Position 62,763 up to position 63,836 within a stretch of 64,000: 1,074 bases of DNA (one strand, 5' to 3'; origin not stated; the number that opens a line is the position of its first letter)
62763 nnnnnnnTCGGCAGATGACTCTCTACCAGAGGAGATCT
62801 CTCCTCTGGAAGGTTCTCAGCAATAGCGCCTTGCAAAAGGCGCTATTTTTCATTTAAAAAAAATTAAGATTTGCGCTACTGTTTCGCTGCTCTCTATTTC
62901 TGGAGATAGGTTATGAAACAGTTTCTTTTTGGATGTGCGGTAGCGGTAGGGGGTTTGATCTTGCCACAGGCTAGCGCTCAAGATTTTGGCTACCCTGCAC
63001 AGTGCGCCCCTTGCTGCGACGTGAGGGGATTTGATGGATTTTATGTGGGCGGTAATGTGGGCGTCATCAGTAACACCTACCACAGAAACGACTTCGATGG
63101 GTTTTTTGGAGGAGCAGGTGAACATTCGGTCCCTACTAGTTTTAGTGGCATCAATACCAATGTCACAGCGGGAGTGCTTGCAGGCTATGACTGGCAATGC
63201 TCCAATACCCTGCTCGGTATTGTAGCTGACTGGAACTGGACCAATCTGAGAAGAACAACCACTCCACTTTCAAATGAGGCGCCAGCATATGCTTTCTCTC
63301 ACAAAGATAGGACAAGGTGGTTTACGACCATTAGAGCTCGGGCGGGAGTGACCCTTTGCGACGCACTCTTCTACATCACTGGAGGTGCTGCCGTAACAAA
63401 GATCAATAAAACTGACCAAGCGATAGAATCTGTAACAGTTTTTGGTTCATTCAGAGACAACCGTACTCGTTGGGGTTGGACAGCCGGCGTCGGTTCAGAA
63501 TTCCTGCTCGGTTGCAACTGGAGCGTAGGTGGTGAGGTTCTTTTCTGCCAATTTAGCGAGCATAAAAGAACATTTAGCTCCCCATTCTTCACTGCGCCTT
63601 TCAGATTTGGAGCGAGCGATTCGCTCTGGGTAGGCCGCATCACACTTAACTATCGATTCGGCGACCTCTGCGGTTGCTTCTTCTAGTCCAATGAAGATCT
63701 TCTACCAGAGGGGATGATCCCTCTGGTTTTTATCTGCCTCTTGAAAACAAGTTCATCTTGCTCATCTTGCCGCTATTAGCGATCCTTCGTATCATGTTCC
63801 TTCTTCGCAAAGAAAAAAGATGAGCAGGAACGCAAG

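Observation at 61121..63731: Three tandem, individually terminated paralogs of a Cys-rich OmpA/Opa-like beta-barrel family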

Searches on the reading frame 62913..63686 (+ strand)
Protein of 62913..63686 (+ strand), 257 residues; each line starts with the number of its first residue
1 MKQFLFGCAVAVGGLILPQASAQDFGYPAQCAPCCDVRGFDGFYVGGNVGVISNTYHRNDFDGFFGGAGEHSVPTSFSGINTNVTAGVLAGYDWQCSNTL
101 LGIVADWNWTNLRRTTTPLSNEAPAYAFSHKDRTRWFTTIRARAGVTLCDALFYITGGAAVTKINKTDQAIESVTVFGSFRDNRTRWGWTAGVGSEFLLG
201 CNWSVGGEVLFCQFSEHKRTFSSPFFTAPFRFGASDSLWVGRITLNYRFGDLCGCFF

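Call 3: search_protein_families(library=pfam, proteins=[window:62913-63686:+], max_evalue=1)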
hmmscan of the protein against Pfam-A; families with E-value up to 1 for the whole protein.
window:62913-63686:+ (257 aa): 1 family
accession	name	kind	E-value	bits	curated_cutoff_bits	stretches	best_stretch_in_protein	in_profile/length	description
PF13505.12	OMP_b-brl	-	2.5e-08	34.7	28.7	1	40-212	19-153/175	Outer membrane protein beta-barrel domain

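Call 4: search_protein_families(library=ncbifam, proteins=[window:62913-63686:+], max_evalue=1)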
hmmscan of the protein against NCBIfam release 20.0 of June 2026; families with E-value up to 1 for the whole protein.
window:62913-63686:+ (257 aa): 0 families

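Call 9: find_homologous_proteins(query=window:62913-63683:+)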
Query window:62913-63683:+ (257 aa): 528 proteins with E <= 0.001 among 2996 candidates; the best 120 are listed.
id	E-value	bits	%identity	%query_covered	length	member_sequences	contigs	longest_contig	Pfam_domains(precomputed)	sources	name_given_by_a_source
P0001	1.0e-176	604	100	100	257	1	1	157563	PF13505.13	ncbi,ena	-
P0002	6.3e-121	421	72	100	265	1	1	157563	PF13505.13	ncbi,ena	-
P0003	1.1e-100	355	63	100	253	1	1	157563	PF13505.13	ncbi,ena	-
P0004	9.3e-80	286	53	100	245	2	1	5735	PF13505.13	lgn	-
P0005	1.0e-79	286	55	100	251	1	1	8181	PF13505.13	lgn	-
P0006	9.0e-77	276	54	98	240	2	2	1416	PF13505.13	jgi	jgi:outer membrane immunogenic protein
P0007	2.5e-75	271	49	100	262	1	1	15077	PF13505.13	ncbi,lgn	-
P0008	2.5e-75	271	53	100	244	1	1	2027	PF13505.13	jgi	jgi:outer membrane immunogenic protein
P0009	3.3e-74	268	53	100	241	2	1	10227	PF13505.13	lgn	-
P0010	4.3e-74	267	51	99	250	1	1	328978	PF13505.13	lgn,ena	-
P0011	2.2e-73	265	53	99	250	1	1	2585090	PF13505.13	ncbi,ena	-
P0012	7.5e-73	263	53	100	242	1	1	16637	PF13505.13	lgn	-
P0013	7.9e-73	263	52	98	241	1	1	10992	PF13505.13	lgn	-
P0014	3.5e-72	261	38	89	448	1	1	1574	PF13505.13,PF01389.24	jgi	jgi:opacity protein-like surface antigen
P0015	3.9e-72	261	52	100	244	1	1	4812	PF13505.13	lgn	-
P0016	4.3e-72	261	52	100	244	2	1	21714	PF13505.13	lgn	-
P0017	1.2e-71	259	53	98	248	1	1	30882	PF13505.13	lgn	-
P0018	2.3e-71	258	50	99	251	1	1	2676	PF13505.13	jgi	jgi:outer membrane immunogenic protein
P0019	3.1e-71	258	52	99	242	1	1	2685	PF13505.13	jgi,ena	-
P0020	4.8e-71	257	53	100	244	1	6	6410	PF13505.13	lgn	-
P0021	1.3e-70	256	52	99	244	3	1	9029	PF13505.13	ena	-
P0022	1.6e-70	256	51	99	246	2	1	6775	PF13505.13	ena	-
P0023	4.8e-70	254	54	99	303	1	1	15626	PF13505.13,PF01389.24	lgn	-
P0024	9.8e-70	253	50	99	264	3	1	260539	PF13505.13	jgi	jgi:opacity protein-like surface antigen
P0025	1.2e-69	253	47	98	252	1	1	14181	PF13505.13,PF03797.26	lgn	-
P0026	1.3e-69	253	49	100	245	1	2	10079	PF13505.13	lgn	-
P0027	5.5e-69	251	50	100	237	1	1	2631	PF13505.13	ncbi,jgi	jgi:outer membrane immunogenic protein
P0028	6.9e-69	250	48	99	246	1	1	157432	PF13505.13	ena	-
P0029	9.3e-69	250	51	99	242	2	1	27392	PF13505.13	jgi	jgi:opacity protein-like surface antigen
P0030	1.9e-68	249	49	98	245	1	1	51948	PF13505.13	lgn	-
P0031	2.7e-68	248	51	98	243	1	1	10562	PF13505.13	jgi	jgi:outer membrane immunogenic protein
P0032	1.2e-67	246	51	98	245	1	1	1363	PF13505.13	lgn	-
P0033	3.7e-67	245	49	100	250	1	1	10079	PF13505.13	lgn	-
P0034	4.8e-67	244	48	100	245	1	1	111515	PF13505.13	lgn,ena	-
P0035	8.8e-67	243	46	98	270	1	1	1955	PF13505.13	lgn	-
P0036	2.9e-66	242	50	99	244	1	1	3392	PF13505.13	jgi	-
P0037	4.4e-66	241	48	98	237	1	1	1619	PF13505.13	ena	-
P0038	1.3e-65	239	47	99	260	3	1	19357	PF13505.13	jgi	-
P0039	2.2e-65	239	49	99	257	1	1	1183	PF13505.13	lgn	-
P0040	3.0e-65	238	47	100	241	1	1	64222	PF13505.13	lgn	-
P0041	5.6e-65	237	49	100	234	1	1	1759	PF13505.13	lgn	-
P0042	7.5e-65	237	49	100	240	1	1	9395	PF13505.13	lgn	-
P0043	2.0e-64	236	48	98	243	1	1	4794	PF13505.13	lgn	-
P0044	2.1e-64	236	48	100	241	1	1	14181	PF13505.13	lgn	-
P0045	3.3e-64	235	50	100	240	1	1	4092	PF13505.13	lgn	-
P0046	8.4e-64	234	49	99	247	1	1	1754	PF13505.13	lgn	-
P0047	2.9e-63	232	50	99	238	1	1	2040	PF13505.13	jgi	jgi:opacity protein-like surface antigen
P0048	5.0e-63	231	47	100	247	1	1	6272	PF13505.13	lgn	-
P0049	5.1e-63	231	47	99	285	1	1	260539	PF13505.13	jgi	jgi:opacity protein-like surface antigen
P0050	8.8e-63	230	50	98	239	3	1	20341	PF13505.13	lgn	-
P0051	1.4e-62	229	47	100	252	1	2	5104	PF13505.13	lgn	-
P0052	1.5e-62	229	49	99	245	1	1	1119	PF13505.13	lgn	-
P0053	2.1e-62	229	48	99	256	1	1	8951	PF13505.13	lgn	-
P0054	4.5e-62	228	50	99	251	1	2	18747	PF13505.13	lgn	-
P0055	7.0e-62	227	48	100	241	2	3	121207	PF13505.13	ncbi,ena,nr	ncbi:MAG: outer membrane beta-barrel protein [Gammaproteobacteria bacterium]|nr:hypothetical protein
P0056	3.4e-61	225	51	99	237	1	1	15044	PF13505.13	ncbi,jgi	jgi:outer membrane immunogenic protein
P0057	4.5e-61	225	46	86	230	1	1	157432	PF13505.13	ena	-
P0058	4.5e-61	225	50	98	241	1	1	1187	PF13505.13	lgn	-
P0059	5.4e-60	221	47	98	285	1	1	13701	PF13505.13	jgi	jgi:outer membrane immunogenic protein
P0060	9.4e-60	220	47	98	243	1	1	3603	PF13505.13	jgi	jgi:outer membrane immunogenic protein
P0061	2.6e-59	219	43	98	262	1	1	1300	PF13505.13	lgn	-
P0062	4.3e-59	218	45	100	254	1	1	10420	PF13505.13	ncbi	ncbi:outer membrane protein [Chlamydiota bacterium]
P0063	6.6e-59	217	44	98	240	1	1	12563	PF13505.13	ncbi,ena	-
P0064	8.5e-59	217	45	99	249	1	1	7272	PF13505.13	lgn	-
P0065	1.1e-58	217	44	100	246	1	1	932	PF13505.13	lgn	-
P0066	2.2e-58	216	48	99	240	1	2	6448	PF13505.13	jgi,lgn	-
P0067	2.8e-58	215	47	98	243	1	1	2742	PF13505.13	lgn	-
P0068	4.8e-57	211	51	84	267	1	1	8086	PF13505.13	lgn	-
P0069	1.5e-55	206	46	98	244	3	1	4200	PF13505.13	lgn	-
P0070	3.2e-54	202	46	99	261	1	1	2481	PF13505.13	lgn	-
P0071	3.3e-54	202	43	98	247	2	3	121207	PF13505.13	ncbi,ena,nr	ncbi:MAG: outer membrane beta-barrel protein [Gammaproteobacteria bacterium]|nr:hypothetical protein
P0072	4.0e-53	199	42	100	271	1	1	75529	PF13505.13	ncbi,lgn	-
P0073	6.6e-53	198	46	82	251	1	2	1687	PF13505.13,PF01389.24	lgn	-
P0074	2.0e-52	196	44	100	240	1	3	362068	PF13505.13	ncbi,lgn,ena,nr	ncbi:MAG: porin family protein [Chlamydiales bacterium]|nr:porin family protein [Chlamydiia bacteriu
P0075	2.2e-52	196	46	99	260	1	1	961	PF13505.13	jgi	-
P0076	2.9e-52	196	42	97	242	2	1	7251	PF13505.13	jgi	jgi:outer membrane immunogenic protein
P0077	4.6e-52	195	44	99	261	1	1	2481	PF13505.13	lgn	-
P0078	1.3e-51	194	43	98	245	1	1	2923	PF13505.13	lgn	-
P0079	7.0e-51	191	44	93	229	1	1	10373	PF13505.13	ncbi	-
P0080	3.3e-50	189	44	87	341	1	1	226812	PF13505.13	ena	-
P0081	4.2e-49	185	41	97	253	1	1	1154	PF13505.13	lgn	-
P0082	1.6e-48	183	43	99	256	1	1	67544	PF13505.13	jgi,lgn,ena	-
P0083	1.6e-48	183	40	98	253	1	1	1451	PF13505.13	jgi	jgi:outer membrane immunogenic protein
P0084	1.8e-48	183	42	95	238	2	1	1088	PF13505.13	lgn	-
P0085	2.4e-48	183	40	98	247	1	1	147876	PF13505.13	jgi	jgi:outer membrane immunogenic protein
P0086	1.8e-47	180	42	99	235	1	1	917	PF13505.13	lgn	-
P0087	1.9e-47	180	42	97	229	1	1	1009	PF13505.13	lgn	-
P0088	2.9e-47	179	41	98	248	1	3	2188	PF13505.13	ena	-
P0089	2.9e-47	179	43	89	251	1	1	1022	PF13505.13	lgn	-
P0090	3.1e-47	179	43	97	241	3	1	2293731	PF13505.13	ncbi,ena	-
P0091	1.2e-46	177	43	97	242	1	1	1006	PF13505.13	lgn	-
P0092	1.6e-46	177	39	86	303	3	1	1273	PF13505.13,PF03922.21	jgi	jgi:outer membrane immunogenic protein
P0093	4.3e-46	175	39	86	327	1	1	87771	PF13505.13,PF13568.13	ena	-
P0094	8.6e-46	174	43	98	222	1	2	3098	PF13505.13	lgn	-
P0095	3.6e-44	169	40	97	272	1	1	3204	PF13505.13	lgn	-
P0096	3.5e-43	166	39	97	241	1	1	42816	PF13505.13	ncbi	ncbi:MAG: porin family protein [Chlamydiales bacterium]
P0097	3.4e-42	163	41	97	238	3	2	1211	PF13505.13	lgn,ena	-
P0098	1.2e-41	161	40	97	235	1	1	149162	PF13505.13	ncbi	ncbi:MAG: porin family protein [Chlamydiales bacterium]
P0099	1.5e-41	161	38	97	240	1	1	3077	PF13505.13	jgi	jgi:outer membrane immunogenic protein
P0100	7.5e-41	158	43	85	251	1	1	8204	PF13505.13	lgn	-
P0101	2.5e-40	157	40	96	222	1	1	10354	PF13505.13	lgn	-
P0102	1.4e-39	154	38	98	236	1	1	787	PF13505.13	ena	-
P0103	1.8e-39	154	40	75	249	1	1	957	PF13505.13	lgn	-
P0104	2.6e-39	153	39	97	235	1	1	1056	PF13505.13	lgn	-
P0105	7.3e-39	152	41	98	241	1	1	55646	PF13505.13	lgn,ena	-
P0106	8.3e-39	152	41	87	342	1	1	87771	PF13505.13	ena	-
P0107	1.4e-37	147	39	82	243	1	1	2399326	PF13505.13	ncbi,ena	-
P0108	1.7e-37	147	39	97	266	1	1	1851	PF13505.13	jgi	-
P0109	1.0e-36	145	42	43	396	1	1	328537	PF13505.13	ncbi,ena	-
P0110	3.1e-36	143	36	97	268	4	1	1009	PF13505.13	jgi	jgi:outer membrane immunogenic protein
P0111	5.0e-36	142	38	97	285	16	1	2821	PF13505.13,PF01389.24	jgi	jgi:outer membrane immunogenic protein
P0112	6.0e-36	142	36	97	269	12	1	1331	PF13505.13,PF03797.26,PF01389.24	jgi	jgi:outer membrane immunogenic protein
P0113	8.1e-36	142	36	63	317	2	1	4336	PF13505.13,PF13568.13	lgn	-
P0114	2.6e-35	140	38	90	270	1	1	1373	PF13505.13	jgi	jgi:outer membrane immunogenic protein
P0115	3.3e-35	140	38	98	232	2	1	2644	PF13505.13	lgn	-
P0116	3.8e-35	140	34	97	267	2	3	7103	PF13505.13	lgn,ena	-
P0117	4.3e-35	139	37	97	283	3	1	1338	PF13505.13,PF01389.24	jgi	-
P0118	9.9e-35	138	38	86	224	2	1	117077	PF13505.13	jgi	-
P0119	1.0e-34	138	37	82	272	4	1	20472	PF13505.13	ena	-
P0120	1.3e-34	138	41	72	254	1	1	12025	PF13505.13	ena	-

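Call 10: find_encoding_contigs(protein=P0001, flank=10000, max_places=3)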
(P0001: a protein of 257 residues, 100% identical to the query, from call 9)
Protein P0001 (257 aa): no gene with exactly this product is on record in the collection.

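Call 11: find_related_loci(query=window:62913-63683:+, collection=genome_contigs, flank=5000)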
Query window:62913-63683:+ (257 aa) in genome_contigs; peptide patterns used: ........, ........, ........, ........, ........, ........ (x = any residue, [..] = any of these).
71 stretches matched a pattern; 1 encode a relative of the query (tblastn E <= 1e-3); 1 distinct loci.
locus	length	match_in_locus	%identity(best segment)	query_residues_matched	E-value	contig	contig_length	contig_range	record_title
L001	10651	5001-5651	39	29-250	4e-43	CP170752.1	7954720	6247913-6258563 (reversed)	Bradyrhizobium sp. TZ2 chromosome, complete genome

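Call 12: list_cluster_members(proteins=[P0001, P0011, P0090, P0107, P0007, P0062, P0074, P0072, P0109])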
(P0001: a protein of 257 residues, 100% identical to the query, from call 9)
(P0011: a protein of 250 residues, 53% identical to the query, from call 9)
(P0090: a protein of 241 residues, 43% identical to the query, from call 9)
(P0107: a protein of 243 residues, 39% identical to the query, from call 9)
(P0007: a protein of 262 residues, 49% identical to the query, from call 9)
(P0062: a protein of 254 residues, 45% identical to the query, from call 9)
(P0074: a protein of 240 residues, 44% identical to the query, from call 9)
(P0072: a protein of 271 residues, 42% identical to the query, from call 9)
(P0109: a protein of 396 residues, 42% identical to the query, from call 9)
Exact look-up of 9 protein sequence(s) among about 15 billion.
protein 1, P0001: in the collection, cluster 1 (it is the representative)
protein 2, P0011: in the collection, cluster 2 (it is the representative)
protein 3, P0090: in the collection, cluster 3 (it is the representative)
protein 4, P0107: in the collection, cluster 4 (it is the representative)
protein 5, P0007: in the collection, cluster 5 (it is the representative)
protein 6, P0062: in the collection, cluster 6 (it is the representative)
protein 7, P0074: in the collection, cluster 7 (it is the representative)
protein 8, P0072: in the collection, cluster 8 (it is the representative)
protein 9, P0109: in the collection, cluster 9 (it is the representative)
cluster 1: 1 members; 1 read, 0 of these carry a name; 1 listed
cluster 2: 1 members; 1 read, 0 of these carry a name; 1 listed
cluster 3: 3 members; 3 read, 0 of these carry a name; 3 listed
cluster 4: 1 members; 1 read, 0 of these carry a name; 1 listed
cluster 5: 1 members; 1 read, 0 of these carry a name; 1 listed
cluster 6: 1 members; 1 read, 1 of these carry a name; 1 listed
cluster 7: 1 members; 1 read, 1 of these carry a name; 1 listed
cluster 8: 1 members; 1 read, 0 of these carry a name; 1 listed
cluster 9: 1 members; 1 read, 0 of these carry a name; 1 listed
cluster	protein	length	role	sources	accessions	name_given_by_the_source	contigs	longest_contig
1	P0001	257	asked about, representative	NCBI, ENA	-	-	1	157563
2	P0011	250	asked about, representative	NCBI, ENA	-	-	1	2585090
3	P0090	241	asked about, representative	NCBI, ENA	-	-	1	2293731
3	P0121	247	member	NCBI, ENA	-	-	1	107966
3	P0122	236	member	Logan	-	-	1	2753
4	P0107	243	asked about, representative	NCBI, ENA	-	-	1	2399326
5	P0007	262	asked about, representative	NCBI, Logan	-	-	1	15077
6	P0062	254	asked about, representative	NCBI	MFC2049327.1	outer membrane protein [Chlamydiota bacterium]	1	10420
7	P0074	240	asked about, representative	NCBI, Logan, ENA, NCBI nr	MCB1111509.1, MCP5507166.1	MAG: porin family protein [Chlamydiales bacterium] | porin family protein [Chlamydiia bacterium]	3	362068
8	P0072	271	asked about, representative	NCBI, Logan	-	-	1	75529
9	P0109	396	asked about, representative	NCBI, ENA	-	-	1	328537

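Call 14: find_encoding_contigs(protein=P0011, flank=6000, max_places=3)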
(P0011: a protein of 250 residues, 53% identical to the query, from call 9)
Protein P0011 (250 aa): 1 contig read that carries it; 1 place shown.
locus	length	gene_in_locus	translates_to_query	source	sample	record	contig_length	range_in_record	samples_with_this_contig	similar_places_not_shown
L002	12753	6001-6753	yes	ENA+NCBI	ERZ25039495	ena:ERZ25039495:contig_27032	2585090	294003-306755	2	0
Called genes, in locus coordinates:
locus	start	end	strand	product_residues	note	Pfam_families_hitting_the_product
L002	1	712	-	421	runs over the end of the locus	PF07661:MORN_2 (faint)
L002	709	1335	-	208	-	-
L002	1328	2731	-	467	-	-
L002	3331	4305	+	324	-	PF01207:Dus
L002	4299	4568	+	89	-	PF00708:Acylphosphatase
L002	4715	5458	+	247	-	PF13505:OMP_b-brl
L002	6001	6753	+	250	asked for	PF13505:OMP_b-brl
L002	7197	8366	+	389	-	PF03222:Trp_Tyr_perm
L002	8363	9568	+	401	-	PF01490:Aa_trans (faint), PF03222:Trp_Tyr_perm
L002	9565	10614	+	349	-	PF00579:tRNA-synt_1b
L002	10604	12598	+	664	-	PF00270:DEAD (faint), PF04851:ResIII, PF17757:UvrB_inter, PF27431:UvrB_3rd, PF00271:Helicase_C, PF12344:UvrB, PF02151:UVR (faint)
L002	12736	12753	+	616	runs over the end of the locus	PF13237:Fer4_10 (faint), PF13484:Fer4_16 (faint), PF14691:Fer4_20, PF12837:Fer4_6 (faint), PF07992:Pyr_redox_2, PF12838:Fer4_7 (weak), PF00037:Fer4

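Call 21: find_encoding_contigs(protein=P0003, flank=10000, max_places=3)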
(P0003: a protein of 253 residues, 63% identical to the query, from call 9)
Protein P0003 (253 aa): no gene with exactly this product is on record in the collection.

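Call 33: predict_structure(alignment_id=A2)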
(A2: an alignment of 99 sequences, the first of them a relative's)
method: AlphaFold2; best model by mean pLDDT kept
length: 257 residues; sequences in the alignment: 99
mean_pLDDT: 87.0   pTM: 0.80
mean pLDDT of the five models: 87.0, 85.7, 85.3, 85.0, 84.6
residues with pLDDT >= 90: 167; 70-90: 50; 50-70: 23; < 50: 17
segments of 3 or more residues with pLDDT < 50: 22-25, 30-33, 255-257
pLDDT, mean of each block of 10 residues (from residue 1): 75 60 48 58 97 97 78 88 98 94 98 91 81 98 96 98 96 82 97 96 96 97 90 98 94 51
secondary structure, 60 per line:
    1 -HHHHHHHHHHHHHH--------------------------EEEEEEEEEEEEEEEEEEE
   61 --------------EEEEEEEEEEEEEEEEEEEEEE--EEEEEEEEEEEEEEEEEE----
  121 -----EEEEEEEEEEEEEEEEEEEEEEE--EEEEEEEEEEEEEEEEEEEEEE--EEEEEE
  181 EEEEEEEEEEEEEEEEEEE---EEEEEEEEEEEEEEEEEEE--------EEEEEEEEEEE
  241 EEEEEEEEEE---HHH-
elements in order: H2-15 E42-60 E75-96 E99-116 E126-148 E151-172 E175-199 E203-221 E230-250

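Call 36: fold_search(model_id=the predicted structure, library=pdb)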
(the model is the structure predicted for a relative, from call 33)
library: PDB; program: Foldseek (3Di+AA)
matches with E <= 10: 758; with E <= 0.001: 75
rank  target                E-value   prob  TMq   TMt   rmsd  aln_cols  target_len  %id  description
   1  2x4m_A                8.5e-07  1.00  0.44  0.40   8.0       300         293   11  Yersinia Pestis Plasminogen Activator Pla (released 2010-07-28)
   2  2x56                  1.1e-06  1.00  0.44  0.42   6.6       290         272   12  Yersinia Pestis Plasminogen Activator Pla (Native) (released 2010-07-28)
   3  2x4m_B                1.3e-06  1.00  0.45  0.41   8.8       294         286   12  Yersinia Pestis Plasminogen Activator Pla (released 2010-07-28)
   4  2x55                  1.7e-06  1.00  0.44  0.42   6.5       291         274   12  Yersinia Pestis Plasminogen Activator Pla (Native) (released 2010-07-28)
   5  9nh1_B                1.7e-06  1.00  0.29  0.28  20.6       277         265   10  In situ cryo-EM structure of porin I of the Legionella Dot/Icm T4SS machine (released 2025-09-17)
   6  2x4m_C                1.9e-06  1.00  0.47  0.42   9.0       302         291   12  Yersinia Pestis Plasminogen Activator Pla (released 2010-07-28)
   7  1k24                  1.9e-06  1.00  0.44  0.45  10.7       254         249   14  Crystal Structure of the OpcA Outer Membrane Adhesin/Invasin from Neisseria meningitidis (released 2002-03-27)
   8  9fzc_A                2.0e-06  1.00  0.41  0.57   7.9       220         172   13  Structure of OmpA-short in complex with nanobody Nb01 (released 2024-07-17)
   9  2r88_A                2.0e-06  1.00  0.30  0.22  21.3       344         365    9  Crystal structure of the long-chain fatty acid transporter FadL mutant delta S3 kink (released 2008-09-23)
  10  9a34_MODEL_1_A        2.4e-06  1.00  0.39  0.33  20.9       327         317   11  Model of E. coli OmpT by in-cell photo-crosslinking MS and deep learning (released 2023-02-24)
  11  3pgr                  2.5e-06  1.00  0.28  0.21  18.9       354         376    8  Asp348Arg mutant of EcFadL (released 2011-05-25)
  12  8qxp                  3.0e-06  1.00  0.37  0.50   8.0       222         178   11  Crystal structure of the outer membrane porin OmpW from Klebsiella pneumoniae (released 2024-01-24)
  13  9nh2_A                3.7e-06  1.00  0.45  0.50   8.2       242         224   14  In situ cryo-EM structure of porin III of the Legionella Dot/Icm T4SS machine (released 2025-09-17)
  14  9nh1_A                3.7e-06  1.00  0.41  0.41   7.7       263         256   10  In situ cryo-EM structure of porin I of the Legionella Dot/Icm T4SS machine (released 2025-09-17)
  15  9fzd_A                4.8e-06  1.00  0.37  0.51   9.3       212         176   15  Structure of OmpA-long in complex with nanobody Nb39 (released 2024-07-17)
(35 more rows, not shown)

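Call 40: search_solved_structures(query=A2, max_evalue=1)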
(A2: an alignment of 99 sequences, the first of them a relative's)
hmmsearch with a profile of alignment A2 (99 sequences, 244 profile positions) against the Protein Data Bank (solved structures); distinct sequences matched with E-value up to 1: 7.
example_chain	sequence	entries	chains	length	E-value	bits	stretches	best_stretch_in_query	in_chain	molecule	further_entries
7ong_A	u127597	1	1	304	1.5e-05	27.7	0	127-172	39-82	SAKe6BE-L1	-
8qxp_A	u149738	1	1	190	0.061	15.8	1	147-237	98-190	OmpW protein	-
7onh_A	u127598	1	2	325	0.063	15.8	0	130-159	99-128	SAKe6BE-L3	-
2f1t_A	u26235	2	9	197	0.22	14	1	147-213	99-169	Outer membrane protein W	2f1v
2mhl_A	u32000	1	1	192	0.33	13.4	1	147-209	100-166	Outer membrane protein W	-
9xnc_G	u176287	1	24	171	0.67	12.4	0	132-155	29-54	Bacteria pilus (like)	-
7op4_A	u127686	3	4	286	0.84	12.1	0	130-155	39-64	SAKe6BE-3HH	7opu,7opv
